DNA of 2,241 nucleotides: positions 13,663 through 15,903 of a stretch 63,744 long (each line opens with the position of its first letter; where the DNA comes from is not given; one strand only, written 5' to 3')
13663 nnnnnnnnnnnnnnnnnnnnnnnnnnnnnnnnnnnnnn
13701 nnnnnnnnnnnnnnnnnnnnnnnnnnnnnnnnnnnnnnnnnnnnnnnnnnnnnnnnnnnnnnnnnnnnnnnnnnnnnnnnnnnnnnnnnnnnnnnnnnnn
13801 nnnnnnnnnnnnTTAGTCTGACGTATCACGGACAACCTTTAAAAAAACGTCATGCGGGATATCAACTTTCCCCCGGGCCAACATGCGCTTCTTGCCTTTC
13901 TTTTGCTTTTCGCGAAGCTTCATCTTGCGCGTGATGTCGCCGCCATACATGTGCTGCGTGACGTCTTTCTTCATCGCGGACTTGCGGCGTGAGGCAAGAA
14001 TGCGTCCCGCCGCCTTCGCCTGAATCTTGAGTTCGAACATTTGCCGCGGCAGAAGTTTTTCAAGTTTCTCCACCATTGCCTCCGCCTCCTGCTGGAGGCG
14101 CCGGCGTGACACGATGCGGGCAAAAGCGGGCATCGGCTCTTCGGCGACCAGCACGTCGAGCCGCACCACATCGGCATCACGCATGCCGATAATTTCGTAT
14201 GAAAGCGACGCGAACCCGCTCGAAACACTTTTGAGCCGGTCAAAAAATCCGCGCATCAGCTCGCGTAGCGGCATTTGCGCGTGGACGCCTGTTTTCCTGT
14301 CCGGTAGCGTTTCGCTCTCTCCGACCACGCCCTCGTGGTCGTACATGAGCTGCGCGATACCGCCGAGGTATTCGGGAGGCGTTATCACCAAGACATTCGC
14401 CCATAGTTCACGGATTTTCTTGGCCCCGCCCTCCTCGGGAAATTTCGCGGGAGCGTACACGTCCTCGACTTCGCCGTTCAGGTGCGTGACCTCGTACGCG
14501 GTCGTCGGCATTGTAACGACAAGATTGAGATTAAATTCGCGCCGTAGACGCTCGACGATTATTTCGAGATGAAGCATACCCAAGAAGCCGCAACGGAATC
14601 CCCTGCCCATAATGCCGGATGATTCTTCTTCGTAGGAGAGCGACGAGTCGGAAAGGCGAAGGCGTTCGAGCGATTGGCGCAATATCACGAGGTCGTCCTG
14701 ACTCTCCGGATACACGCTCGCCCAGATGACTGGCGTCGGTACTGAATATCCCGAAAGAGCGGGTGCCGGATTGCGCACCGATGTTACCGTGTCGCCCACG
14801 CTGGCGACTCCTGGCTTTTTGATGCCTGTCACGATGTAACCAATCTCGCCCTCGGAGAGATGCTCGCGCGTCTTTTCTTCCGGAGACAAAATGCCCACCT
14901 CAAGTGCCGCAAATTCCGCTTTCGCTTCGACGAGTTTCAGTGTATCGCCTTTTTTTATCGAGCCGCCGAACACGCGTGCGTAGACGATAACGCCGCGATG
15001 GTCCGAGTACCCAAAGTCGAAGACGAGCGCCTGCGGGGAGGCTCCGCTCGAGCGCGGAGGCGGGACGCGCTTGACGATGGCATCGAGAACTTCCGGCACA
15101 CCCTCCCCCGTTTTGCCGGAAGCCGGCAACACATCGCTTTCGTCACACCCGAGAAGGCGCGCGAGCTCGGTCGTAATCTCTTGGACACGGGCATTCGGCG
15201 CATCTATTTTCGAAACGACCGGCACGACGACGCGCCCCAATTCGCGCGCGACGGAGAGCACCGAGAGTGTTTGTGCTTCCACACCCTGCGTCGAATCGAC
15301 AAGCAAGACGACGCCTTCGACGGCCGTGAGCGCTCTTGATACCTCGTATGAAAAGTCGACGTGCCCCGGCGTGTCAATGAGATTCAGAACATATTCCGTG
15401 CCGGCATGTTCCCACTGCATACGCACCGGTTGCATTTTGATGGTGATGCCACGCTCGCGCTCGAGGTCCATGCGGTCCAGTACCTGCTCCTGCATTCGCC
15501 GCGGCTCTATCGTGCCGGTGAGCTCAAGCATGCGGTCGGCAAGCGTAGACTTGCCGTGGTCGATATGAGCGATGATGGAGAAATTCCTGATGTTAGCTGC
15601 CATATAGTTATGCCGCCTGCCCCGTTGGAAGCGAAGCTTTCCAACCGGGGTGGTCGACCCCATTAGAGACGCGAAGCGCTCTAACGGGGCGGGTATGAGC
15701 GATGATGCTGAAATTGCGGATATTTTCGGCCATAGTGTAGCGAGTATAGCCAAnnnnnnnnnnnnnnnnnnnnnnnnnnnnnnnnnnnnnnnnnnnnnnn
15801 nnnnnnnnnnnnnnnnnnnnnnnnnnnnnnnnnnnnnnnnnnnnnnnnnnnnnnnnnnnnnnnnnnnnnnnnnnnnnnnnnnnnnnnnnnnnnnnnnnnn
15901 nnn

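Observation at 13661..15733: lepA is flanked by diverged duplicates of its own 5' and 3' termini, separated from the intact gene by family A hairpins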

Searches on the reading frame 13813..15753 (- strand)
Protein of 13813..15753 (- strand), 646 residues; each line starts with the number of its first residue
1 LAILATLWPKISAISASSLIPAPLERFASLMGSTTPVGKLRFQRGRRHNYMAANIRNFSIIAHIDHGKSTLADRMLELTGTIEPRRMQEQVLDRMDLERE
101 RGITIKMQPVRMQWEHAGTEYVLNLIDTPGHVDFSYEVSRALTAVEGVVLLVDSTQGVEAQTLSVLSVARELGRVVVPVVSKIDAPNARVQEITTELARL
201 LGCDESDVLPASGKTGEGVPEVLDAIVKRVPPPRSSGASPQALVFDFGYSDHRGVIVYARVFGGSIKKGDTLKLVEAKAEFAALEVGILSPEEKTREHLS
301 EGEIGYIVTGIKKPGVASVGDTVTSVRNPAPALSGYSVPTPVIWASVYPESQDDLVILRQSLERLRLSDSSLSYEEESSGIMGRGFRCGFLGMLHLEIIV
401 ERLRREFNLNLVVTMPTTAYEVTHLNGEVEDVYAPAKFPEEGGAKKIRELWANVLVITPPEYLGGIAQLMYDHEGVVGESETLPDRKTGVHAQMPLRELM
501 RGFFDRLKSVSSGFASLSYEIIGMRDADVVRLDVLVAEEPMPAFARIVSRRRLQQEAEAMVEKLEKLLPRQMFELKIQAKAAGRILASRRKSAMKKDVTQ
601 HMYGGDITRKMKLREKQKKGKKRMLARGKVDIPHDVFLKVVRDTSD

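Call 10: find_encoding_contigs(protein=window:13813-15603:-, flank=6000, max_places=10)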
Protein window:13813-15603:- (596 aa): no gene with exactly this product is on record in the collection.

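Call 12: find_encoding_contigs(protein=window:13813-15753:-, flank=6000, max_places=10)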
Protein window:13813-15753:- (646 aa): no gene with exactly this product is on record in the collection.

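Call 13: find_related_loci(query=window:13813-15603:-, collection=genome_contigs, flank=4000)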
Query window:13813-15603:- (596 aa) in genome_contigs; peptide patterns used: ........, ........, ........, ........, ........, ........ (x = any residue, [..] = any of these).
310 stretches matched a pattern; 236 encode a relative of the query (tblastn E <= 1e-3); the best 80 are kept; 80 distinct loci.
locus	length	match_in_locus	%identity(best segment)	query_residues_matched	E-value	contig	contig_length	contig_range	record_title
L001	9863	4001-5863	92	1-595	0e+0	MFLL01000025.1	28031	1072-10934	MAG: Candidatus Kaiserbacteria bacterium RIFCSPHIGHO2_02_FULL_55_25 rifcsphigho2_02_scaffold_6194, whole genome shotgun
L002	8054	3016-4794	83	1-594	0e+0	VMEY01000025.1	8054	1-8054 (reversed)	MAG: Parcubacteria group bacterium Athens0416_74 Athens041674_scaffold_4474, whole genome shotgun sequence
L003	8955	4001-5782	85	1-594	0e+0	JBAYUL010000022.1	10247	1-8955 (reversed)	MAG: Candidatus Paceibacterota bacterium isolate SO_2016_LW3_34 scaffold09645_LW162_2016, whole genome shotgun sequence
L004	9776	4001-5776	83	1-593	0e+0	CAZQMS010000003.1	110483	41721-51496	MAG TPA_asm: uncultured Candidatus Saccharibacteria bacterium isolate SRP329715_co2_386 genome assembly, contig: NODE_35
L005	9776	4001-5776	82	1-593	0e+0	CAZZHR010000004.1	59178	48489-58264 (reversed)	MAG TPA_asm: uncultured Candidatus Saccharibacteria bacterium isolate SRP329715_co2_192 genome assembly, contig: NODE_10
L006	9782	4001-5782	81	1-594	0e+0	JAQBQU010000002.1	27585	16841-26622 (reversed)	MAG: Candidatus Kaiserbacteria bacterium isolate RYN_381 scaffold_1572296, whole genome shotgun sequence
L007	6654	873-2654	80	1-594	0e+0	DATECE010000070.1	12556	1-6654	MAG TPA_asm: Candidatus Paceibacterota bacterium isolate SMAG_U8263 k141_2295549, whole genome shotgun sequence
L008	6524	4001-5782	79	1-594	0e+0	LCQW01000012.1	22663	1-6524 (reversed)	MAG: Candidatus Kaiserbacteria bacterium GW2011_GWA2_52_12 UY67_C0012, whole genome shotgun sequence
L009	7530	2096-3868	80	4-594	0e+0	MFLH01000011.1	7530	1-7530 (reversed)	MAG: Candidatus Kaiserbacteria bacterium RIFCSPHIGHO2_02_FULL_54_11b rifcsphigho2_02_scaffold_143316, whole genome shotg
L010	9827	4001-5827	77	4-593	0e+0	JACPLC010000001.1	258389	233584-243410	MAG: Candidatus Kaiserbacteria bacterium isolate NC_groundwater_511_Ag_S-0.1um_54_12 S35_SO-1_scaffold_84586, whole geno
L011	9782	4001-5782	79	1-594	0e+0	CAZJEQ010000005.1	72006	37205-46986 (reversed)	MAG TPA_asm: uncultured Candidatus Saccharibacteria bacterium isolate SRP292972_co3_22 genome assembly, contig: NODE_355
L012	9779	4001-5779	78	1-593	0e+0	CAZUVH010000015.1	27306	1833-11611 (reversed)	MAG TPA_asm: uncultured Candidatus Saccharibacteria bacterium isolate SRP287051_co2_176 genome assembly, contig: NODE_36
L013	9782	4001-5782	80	1-594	0e+0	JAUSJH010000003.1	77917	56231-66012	MAG: bacterium isolate E14_metabat.bin.296 E14_k141_725738, whole genome shotgun sequence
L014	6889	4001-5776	78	2-593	0e+0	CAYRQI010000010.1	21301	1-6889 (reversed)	MAG TPA_asm: uncultured Candidatus Saccharibacteria bacterium isolate SRP124282_co5_37 genome assembly, contig: NODE_128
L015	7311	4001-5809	78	4-594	0e+0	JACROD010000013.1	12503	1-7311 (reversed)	MAG: Candidatus Kaiserbacteria bacterium isolate NC_groundwater_1952_Pr3_S-0.2um_53_6 scaffold_46841, whole genome shotg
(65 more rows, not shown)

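Call 29: find_encoding_contigs(protein=window:13813-15663:-, flank=6000, max_places=10)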
Protein window:13813-15663:- (616 aa): 3 contigs read that carry it; 2 places shown.
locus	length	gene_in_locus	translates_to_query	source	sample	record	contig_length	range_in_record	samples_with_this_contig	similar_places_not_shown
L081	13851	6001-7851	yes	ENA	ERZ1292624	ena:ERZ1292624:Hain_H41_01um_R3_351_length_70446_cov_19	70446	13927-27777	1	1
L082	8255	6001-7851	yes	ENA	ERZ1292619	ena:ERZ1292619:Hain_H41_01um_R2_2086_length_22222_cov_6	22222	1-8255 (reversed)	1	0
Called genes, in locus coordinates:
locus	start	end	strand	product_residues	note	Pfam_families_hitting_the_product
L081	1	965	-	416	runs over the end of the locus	PF00070:Pyr_redox (faint), PF00890:FAD_binding_2 (weak), PF01134:GIDA (faint), PF03486:HI0933_like, PF07992:Pyr_redox_2 (weak), PF12831:FAD_oxidored, PF13454:NAD_binding_9 (weak), PF22780:HI0933_like_1st, +2 more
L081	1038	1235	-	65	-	-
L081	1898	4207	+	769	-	PF13431:TPR_17 (faint), PF13371:TPR_9 (faint), PF13428:TPR_14 (faint), PF14559:TPR_19 (weak), PF13432:TPR_16, PF13414:TPR_11 (weak), PF13432:TPR_16 (weak), PF14559:TPR_19 (weak), +7 more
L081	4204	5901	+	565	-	PF03023:MurJ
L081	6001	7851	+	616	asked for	PF00009:GTP_EFTU, PF03144:GTP_EFTU_D2, PF14492:EFG_III, PF00679:EFG_C, PF06421:LepA_C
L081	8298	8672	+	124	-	PF12693:GspL_C (weak)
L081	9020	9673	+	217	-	-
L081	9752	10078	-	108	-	PF25213:HVO_A0261_N (weak), PF01638:HxlR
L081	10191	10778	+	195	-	PF02525:Flavodoxin_2, PF03358:FMN_red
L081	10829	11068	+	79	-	PF00462:Glutaredoxin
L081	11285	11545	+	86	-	-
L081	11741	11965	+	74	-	-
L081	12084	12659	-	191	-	PF13482:RNase_H_2, PF10108:DNA_pol_B_exo2 (faint)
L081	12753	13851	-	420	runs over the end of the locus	PF13393:tRNA-synt_His, PF00587:tRNA-synt_2b, PF03129:HGTP_anticodon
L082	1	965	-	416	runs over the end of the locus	PF00070:Pyr_redox (faint), PF00890:FAD_binding_2 (weak), PF01134:GIDA (faint), PF03486:HI0933_like, PF07992:Pyr_redox_2 (weak), PF12831:FAD_oxidored, PF13454:NAD_binding_9 (weak), PF22780:HI0933_like_1st, +2 more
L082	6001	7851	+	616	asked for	PF00009:GTP_EFTU, PF03144:GTP_EFTU_D2, PF14492:EFG_III, PF00679:EFG_C, PF06421:LepA_C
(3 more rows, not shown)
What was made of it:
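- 13813..15603 (-): Functional lepA (EF4), 596 aa. The body is vertically inherited. Pfam GTP_EFTU..LepA_C on the called gene (call 29).
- Tried and rejected: The 616-aa call did (calls 10, 12, 29).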

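Call 32: find_homologous_proteins(query=window:13813-15603:-, max_evalue=1e-100)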
Query window:13813-15603:- (596 aa): 8000 proteins with E <= 1e-100 among 8000 candidates; the best 120 are listed.
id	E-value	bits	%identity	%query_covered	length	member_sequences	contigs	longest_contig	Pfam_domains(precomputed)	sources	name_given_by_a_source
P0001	0.0e+0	1239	92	100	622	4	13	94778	PF00679.31,PF14492.13,PF06421.18,PF00009.34,PF03144.32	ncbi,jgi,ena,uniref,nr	ncbi:elongation factor 4 [Candidatus Kaiserbacteria bacterium RIFCSPHIGHO2_02_FULL_55_25]|uniref:Elo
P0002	0.0e+0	1153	87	100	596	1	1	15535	PF00679.31,PF14492.13,PF06421.18,PF00009.34,PF03144.32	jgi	jgi:GTP-binding protein LepA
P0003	0.0e+0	1118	85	100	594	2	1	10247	PF00679.31,PF14492.13,PF06421.18,PF00009.34,PF03144.32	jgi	-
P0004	0.0e+0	1105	83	100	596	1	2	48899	PF00679.31,PF14492.13,PF06421.18,PF00009.34,PF03144.32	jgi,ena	jgi:GTP-binding protein LepA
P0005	0.0e+0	1105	83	100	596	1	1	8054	PF00679.31,PF14492.13,PF06421.18,PF00009.34,PF03144.32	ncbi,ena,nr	ncbi:MAG: GTP-binding protein LepA [Parcubacteria group bacterium Athens0416_74]|nr:MAG: GTP-binding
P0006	0.0e+0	1102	83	100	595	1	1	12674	PF00679.31,PF14492.13,PF06421.18,PF00009.34,PF03144.32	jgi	-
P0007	0.0e+0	1100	82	100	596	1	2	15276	PF00679.31,PF14492.13,PF06421.18,PF00009.34,PF03144.32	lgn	-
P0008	0.0e+0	1100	83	100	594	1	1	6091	PF00679.31,PF14492.13,PF06421.18,PF00009.34,PF03144.32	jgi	-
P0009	0.0e+0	1098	83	100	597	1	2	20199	PF00679.31,PF14492.13,PF06421.18,PF00009.34,PF03144.32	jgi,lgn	-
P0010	0.0e+0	1096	83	99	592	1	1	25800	PF00679.31,PF14492.13,PF06421.18,PF00009.34,PF03144.32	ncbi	ncbi:MAG: translation elongation factor 4, partial [Minisyncoccota bacterium]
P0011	0.0e+0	1096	82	100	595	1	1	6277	PF00679.31,PF14492.13,PF06421.18,PF00009.34,PF03144.32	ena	-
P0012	0.0e+0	1095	82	99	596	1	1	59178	PF00679.31,PF14492.13,PF06421.18,PF00009.34,PF03144.32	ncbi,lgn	-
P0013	0.0e+0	1095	83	99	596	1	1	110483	PF00679.31,PF14492.13,PF06421.18,PF00009.34,PF03144.32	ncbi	-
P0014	0.0e+0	1095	82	100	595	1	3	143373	PF00679.31,PF14492.13,PF06421.18,PF00009.34,PF03144.32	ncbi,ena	-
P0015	0.0e+0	1095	83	100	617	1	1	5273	PF00679.31,PF14492.13,PF06421.18,PF00009.34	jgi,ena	-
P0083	0.0e+0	1044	78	99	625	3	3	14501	PF00679.31,PF14492.13,PF06421.18,PF00009.34,PF03144.32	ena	-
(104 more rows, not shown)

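Call 34: find_encoding_contigs(protein=P0083, flank=3000, max_places=4)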
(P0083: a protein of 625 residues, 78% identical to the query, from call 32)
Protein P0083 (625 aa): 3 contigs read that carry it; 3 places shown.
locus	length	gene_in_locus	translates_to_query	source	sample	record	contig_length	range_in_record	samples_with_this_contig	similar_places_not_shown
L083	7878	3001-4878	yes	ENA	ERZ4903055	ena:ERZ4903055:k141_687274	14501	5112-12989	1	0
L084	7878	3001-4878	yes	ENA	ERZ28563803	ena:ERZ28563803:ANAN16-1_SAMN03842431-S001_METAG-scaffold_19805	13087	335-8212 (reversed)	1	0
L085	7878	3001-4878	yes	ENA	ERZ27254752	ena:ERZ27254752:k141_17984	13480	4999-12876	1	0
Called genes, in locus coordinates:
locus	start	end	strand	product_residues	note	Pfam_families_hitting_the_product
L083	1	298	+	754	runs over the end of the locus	PF13428:TPR_14 (faint), PF13414:TPR_11 (faint), PF13431:TPR_17 (faint), PF13424:TPR_12 (faint), PF00515:TPR_1 (weak), PF07719:TPR_2 (weak), PF13432:TPR_16 (weak), PF14559:TPR_19 (weak), +5 more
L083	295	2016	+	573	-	PF03023:MurJ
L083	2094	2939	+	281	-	-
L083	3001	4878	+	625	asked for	PF00009:GTP_EFTU, PF03144:GTP_EFTU_D2 (faint), PF14492:EFG_III (weak), PF00679:EFG_C, PF06421:LepA_C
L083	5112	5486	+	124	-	-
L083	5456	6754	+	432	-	PF08495:FIST, PF10442:FIST_C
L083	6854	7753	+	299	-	PF00512:HisKA, PF13581:HATPase_c_2 (weak), PF02518:HATPase_c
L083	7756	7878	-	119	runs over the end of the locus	PF00072:Response_reg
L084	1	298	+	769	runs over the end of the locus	PF13428:TPR_14 (faint), PF13414:TPR_11 (faint), PF13431:TPR_17 (faint), PF13424:TPR_12 (faint), PF00515:TPR_1 (weak), PF07719:TPR_2 (weak), PF13432:TPR_16 (weak), PF14559:TPR_19 (weak), +5 more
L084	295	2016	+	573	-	PF03023:MurJ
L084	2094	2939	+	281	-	-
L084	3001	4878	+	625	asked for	PF00009:GTP_EFTU, PF03144:GTP_EFTU_D2 (faint), PF14492:EFG_III (weak), PF00679:EFG_C, PF06421:LepA_C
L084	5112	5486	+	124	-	-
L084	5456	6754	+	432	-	PF08495:FIST, PF10442:FIST_C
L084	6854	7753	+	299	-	PF00512:HisKA, PF13581:HATPase_c_2 (weak), PF02518:HATPase_c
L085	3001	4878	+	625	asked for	PF00009:GTP_EFTU, PF03144:GTP_EFTU_D2 (faint), PF14492:EFG_III (weak), PF00679:EFG_C, PF06421:LepA_C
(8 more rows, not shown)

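Call 35: find_encoding_contigs(protein=P0015, flank=3000, max_places=4)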
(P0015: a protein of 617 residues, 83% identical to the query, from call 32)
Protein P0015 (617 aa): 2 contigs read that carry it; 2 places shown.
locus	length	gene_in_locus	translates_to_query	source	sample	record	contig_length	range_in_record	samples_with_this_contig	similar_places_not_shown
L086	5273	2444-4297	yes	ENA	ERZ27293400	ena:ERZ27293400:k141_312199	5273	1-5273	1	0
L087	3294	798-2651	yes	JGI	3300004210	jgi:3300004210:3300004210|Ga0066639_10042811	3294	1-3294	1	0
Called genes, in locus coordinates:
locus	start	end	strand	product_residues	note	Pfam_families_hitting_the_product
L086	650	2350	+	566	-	PF03023:MurJ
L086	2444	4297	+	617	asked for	PF00009:GTP_EFTU, PF14492:EFG_III, PF00679:EFG_C, PF06421:LepA_C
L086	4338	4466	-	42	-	-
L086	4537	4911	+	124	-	-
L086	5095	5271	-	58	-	?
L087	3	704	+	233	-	?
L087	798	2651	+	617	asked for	PF00009:GTP_EFTU, PF14492:EFG_III, PF00679:EFG_C, PF06421:LepA_C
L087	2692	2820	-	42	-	-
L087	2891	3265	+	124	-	-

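Call 36: find_encoding_contigs(protein=P0002, flank=3000, max_places=4)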
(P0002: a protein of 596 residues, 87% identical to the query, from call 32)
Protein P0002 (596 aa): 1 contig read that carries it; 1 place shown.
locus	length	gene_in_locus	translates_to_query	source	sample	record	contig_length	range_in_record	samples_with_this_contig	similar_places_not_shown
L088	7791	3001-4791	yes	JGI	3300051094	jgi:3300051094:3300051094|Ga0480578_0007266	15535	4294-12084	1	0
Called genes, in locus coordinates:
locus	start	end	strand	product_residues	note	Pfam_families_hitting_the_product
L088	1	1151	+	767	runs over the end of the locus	PF00515:TPR_1 (faint), PF07719:TPR_2 (faint), PF13431:TPR_17 (faint), PF21033:RMD1-3 (faint), PF14559:TPR_19 (weak), PF13424:TPR_12, PF13432:TPR_16 (weak), PF14559:TPR_19 (weak), +6 more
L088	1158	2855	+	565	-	PF03023:MurJ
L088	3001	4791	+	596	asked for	PF00009:GTP_EFTU, PF03144:GTP_EFTU_D2 (weak), PF14492:EFG_III, PF00679:EFG_C, PF06421:LepA_C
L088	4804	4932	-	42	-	-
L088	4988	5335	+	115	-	PF12693:GspL_C (weak)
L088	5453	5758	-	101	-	PF01638:HxlR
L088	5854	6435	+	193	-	PF02525:Flavodoxin_2 (weak), PF03358:FMN_red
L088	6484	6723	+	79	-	PF00462:Glutaredoxin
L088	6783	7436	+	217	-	-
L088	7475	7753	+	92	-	-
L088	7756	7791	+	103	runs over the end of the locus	-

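Call 47: list_cluster_members(proteins=[window:13813-15663:-, P0001, P0083, P0015])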
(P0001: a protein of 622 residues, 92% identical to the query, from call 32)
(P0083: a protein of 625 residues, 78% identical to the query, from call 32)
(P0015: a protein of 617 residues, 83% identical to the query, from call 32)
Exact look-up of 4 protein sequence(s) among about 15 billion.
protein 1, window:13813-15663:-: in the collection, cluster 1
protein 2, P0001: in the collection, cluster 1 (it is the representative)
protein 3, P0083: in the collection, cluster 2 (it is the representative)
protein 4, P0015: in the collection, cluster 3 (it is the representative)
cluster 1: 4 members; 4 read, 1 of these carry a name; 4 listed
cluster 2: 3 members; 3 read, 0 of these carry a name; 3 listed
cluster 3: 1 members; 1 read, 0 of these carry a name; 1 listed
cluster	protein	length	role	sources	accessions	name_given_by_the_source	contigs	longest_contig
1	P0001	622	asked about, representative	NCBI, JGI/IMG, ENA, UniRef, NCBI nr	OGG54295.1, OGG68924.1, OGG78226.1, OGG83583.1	elongation factor 4 [Candidatus Kaiserbacteria bacterium RIFCSPHIGHO2_02_FULL_55_25] | Elongation factor 4 n=1 Tax=Candidatus Kaiserbacteria bacterium ... | MAG: elongation factor 4 [Candidatus Kaiserbacteria bacterium RIFCSPHIGHO2_01_FULL_55_79]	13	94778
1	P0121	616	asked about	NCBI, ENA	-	-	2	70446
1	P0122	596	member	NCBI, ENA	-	-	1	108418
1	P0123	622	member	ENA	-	-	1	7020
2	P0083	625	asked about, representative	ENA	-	-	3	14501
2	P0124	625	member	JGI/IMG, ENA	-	-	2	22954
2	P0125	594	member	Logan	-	-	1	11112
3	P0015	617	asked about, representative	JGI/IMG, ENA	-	-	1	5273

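Call 48: find_encoding_contigs(protein=P0122, flank=3000, max_places=4)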
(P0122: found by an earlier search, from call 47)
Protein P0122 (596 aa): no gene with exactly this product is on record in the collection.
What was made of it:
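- Tried and rejected: P0122 was not on record (call 48).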

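Call 49: find_encoding_contigs(protein=P0125, flank=3000, max_places=4)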
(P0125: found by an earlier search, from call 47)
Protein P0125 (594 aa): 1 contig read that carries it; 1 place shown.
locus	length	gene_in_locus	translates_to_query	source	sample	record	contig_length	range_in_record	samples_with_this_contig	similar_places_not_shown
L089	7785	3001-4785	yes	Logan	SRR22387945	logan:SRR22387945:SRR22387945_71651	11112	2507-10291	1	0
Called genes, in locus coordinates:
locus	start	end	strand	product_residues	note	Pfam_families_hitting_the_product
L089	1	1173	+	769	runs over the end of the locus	PF12895:ANAPC3 (faint), PF13414:TPR_11 (faint), PF13181:TPR_8 (faint), PF13432:TPR_16 (weak), PF00515:TPR_1 (weak), PF07719:TPR_2 (weak), PF13432:TPR_16 (weak), PF14559:TPR_19 (weak), +6 more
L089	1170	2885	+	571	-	PF03023:MurJ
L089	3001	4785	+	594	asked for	PF00009:GTP_EFTU, PF03144:GTP_EFTU_D2 (faint), PF14492:EFG_III, PF00679:EFG_C, PF06421:LepA_C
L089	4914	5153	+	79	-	-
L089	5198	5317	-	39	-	-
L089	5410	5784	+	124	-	PF04977:DivIC (weak)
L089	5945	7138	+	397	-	PF08495:FIST, PF10442:FIST_C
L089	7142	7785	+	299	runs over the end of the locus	PF00512:HisKA, PF02518:HATPase_c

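Call 54: find_related_loci(query=window:13813-15603:-, collection=metagenome_contigs, flank=1500)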
Query window:13813-15603:- (596 aa) in metagenome_contigs; peptide patterns used: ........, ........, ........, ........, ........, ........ (x = any residue, [..] = any of these).
457 stretches matched a pattern; 370 encode a relative of the query (tblastn E <= 1e-3); the best 80 are kept; 80 distinct loci.
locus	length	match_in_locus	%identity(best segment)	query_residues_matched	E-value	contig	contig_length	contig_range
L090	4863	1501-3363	92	1-595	0e+0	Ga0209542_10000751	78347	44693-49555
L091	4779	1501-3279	83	1-594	0e+0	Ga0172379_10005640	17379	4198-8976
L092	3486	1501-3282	83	1-594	0e+0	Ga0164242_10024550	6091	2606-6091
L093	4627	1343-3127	83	1-595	0e+0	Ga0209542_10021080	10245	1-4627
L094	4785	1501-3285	83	1-595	0e+0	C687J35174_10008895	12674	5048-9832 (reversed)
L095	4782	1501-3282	85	1-594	0e+0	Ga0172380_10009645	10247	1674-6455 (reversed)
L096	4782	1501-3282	81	1-594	0e+0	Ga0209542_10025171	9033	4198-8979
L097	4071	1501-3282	81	1-594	0e+0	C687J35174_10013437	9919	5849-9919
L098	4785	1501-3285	83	1-595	0e+0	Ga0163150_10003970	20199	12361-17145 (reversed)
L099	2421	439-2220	80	1-594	0e+0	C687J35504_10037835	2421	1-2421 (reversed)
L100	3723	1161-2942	79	1-594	0e+0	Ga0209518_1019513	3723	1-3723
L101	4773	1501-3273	80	4-594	0e+0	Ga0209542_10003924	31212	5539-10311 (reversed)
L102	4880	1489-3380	80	4-594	0e+0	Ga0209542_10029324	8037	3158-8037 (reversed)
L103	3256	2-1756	80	10-594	0e+0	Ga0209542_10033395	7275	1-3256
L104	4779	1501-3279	80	4-594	0e+0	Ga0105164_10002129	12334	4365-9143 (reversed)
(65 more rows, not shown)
